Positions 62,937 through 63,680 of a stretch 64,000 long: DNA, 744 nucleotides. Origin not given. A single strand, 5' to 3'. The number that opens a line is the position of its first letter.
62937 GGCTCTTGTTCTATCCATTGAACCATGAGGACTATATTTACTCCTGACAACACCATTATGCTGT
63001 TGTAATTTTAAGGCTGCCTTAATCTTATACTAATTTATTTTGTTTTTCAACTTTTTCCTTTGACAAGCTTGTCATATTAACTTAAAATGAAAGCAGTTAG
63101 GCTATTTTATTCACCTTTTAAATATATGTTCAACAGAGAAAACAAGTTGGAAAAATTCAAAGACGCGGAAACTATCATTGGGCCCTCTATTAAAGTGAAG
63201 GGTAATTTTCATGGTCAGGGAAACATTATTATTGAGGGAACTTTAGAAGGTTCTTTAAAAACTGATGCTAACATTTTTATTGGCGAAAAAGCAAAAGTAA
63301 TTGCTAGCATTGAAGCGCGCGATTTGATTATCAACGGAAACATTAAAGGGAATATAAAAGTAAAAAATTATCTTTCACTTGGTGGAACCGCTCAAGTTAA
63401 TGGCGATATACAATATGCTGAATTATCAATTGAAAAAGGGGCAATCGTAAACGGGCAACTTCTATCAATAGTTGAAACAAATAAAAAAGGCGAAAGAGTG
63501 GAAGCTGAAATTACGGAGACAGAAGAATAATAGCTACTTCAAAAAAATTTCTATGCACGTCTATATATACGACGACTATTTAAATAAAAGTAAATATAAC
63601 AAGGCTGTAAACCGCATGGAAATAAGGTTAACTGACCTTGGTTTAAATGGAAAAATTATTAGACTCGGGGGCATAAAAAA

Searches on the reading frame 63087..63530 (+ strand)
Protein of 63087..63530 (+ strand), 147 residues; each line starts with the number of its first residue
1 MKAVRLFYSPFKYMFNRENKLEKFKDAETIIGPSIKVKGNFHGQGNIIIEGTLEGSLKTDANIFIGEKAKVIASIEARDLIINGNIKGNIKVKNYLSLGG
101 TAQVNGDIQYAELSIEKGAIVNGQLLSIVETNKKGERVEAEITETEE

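Call 20: find_encoding_contigs(protein=window:63087-63530:+, flank=10000, max_places=3)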
Protein window:63087-63530:+ (147 aa): no gene with exactly this product is on record in the collection.
